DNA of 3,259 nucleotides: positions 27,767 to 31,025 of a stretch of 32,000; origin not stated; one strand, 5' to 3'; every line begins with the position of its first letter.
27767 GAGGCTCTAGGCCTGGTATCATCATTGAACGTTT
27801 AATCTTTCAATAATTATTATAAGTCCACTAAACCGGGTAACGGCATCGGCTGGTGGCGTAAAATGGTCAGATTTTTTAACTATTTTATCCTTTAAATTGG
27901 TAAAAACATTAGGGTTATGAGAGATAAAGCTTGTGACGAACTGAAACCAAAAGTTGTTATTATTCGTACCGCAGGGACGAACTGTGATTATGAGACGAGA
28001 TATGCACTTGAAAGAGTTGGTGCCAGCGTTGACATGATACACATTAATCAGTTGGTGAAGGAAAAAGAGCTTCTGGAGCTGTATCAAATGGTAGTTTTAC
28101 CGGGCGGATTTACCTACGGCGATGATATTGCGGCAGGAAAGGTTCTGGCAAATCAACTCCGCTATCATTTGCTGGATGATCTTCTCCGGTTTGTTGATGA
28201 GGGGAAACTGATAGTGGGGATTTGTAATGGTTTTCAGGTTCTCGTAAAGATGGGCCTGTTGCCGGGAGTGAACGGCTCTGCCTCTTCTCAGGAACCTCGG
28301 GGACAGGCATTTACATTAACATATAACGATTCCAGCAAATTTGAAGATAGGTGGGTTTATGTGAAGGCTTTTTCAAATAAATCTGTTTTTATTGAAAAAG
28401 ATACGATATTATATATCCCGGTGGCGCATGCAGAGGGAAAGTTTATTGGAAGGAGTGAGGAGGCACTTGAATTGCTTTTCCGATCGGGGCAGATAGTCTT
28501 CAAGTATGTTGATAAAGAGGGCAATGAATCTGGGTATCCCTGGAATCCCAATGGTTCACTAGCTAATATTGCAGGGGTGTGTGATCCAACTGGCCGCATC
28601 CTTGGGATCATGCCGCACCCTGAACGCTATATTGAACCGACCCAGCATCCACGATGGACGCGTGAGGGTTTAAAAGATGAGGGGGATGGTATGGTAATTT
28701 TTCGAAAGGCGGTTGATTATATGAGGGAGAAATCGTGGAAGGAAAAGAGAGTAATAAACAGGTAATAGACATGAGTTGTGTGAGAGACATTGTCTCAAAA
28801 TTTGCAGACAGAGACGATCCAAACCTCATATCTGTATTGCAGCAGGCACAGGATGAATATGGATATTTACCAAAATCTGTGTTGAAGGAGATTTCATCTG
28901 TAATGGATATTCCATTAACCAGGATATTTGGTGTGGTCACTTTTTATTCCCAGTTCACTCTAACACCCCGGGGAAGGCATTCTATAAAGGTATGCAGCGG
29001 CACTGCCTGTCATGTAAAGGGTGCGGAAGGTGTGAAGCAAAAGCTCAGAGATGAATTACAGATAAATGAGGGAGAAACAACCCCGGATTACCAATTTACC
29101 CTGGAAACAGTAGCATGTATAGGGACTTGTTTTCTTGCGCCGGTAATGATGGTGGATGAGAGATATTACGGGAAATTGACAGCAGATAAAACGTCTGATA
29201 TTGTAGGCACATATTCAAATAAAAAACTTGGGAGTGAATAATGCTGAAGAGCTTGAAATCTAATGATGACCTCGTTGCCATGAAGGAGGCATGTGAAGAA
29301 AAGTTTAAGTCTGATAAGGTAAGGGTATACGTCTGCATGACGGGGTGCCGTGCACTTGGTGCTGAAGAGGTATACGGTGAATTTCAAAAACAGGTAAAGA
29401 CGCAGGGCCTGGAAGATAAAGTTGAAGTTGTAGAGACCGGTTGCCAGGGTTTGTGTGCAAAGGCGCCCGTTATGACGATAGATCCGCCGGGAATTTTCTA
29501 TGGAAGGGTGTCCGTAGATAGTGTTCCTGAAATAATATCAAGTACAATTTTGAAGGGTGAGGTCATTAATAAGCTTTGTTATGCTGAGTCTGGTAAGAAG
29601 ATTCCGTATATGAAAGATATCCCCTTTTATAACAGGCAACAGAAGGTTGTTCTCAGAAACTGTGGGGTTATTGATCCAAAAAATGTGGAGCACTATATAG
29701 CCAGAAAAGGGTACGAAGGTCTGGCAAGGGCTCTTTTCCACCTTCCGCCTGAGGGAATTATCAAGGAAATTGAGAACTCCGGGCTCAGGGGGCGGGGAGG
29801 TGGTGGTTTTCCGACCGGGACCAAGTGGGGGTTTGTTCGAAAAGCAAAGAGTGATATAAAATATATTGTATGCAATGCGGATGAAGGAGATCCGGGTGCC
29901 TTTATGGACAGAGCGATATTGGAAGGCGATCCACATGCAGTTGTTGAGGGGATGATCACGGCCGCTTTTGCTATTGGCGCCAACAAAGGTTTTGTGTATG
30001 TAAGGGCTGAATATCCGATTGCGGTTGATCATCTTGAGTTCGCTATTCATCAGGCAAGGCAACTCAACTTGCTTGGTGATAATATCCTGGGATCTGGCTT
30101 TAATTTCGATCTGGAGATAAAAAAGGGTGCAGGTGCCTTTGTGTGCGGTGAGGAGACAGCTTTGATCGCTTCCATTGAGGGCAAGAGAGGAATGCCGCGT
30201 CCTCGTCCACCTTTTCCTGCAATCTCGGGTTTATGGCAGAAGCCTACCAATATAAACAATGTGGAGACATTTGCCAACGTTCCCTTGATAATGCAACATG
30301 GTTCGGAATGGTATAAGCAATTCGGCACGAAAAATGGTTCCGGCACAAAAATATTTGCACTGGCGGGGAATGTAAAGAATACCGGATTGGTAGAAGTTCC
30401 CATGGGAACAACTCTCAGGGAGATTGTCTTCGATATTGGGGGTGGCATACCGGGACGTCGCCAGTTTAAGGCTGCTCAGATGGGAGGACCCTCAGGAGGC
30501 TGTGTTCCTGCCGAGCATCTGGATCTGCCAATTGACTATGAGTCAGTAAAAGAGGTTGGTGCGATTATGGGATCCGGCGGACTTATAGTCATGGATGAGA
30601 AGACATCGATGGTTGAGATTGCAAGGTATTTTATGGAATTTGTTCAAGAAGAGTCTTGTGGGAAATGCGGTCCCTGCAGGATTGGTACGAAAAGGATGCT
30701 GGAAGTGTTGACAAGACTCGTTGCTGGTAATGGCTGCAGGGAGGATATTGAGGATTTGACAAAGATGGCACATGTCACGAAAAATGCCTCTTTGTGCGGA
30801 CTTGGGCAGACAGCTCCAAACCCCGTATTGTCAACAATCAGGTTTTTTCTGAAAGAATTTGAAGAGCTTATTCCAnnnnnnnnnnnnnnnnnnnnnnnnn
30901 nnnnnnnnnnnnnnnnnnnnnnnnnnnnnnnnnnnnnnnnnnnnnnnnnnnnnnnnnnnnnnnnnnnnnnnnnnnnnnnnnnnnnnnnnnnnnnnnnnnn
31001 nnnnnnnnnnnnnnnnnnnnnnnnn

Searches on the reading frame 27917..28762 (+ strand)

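Call 24: search_protein_families(library=pfam, proteins=[window:27917-28762:+], max_evalue=0.001)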
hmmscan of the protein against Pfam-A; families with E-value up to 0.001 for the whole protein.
window:27917-28762:+ (282 aa): 3 families
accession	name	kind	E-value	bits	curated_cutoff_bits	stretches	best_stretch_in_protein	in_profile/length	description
PF13507.12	GATase_5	-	5.8e-80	268.6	27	1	10-269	1-260/260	CobB/CobQ-like glutamine amidotransferase domain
PF01965.30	DJ-1_PfpI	-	2e-05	24.9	26.6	1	54-118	60-116/165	DJ-1/PfpI family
PF07685.20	GATase_3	-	6.9e-05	23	27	1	48-111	33-90/196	CobB/CobQ-like glutamine amidotransferase domain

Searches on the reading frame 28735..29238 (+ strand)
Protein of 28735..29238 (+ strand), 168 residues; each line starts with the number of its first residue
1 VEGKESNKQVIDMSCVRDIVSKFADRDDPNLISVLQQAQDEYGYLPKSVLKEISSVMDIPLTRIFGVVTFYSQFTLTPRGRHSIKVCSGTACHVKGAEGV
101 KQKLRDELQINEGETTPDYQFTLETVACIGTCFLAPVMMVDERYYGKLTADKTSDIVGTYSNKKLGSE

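Call 24: search_protein_families(library=pfam, proteins=[window:28735-29238:+], max_evalue=0.001)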
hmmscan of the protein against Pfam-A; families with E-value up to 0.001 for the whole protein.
window:28735-29238:+ (168 aa): 2 families
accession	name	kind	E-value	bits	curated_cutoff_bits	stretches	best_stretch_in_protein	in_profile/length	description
PF01257.25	2Fe-2S_thioredx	-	6.1e-51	172.5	24.8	1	18-160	3-144/145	Thioredoxin-like [2Fe-2S] ferredoxin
PF08797.16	HIRAN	-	0.00072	19.8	24.7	0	24-71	33-80/96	HIRAN domain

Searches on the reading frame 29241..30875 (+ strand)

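Call 24: search_protein_families(library=pfam, proteins=[window:29241-30875:+], max_evalue=0.001)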
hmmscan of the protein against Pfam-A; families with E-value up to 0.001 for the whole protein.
window:29241-30875:+ (545 aa): 4 families
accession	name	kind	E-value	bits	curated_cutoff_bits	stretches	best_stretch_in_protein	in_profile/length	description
PF01512.22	Complex1_51K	-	1.9e-45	154.9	31.2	1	177-348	1-149/150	Nuo51 FMN-binding domain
PF10589.14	NADH_4Fe-4S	-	2.6e-31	107.8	23.5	1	459-542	1-84/85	NADH-ubiquinone oxidoreductase-F iron-sulfur binding region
PF01257.25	2Fe-2S_thioredx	-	7.7e-08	32.7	24.8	1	25-100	64-142/145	Thioredoxin-like [2Fe-2S] ferredoxin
PF10531.15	SLBB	-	2e-06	28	27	1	372-420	2-53/55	SLBB domain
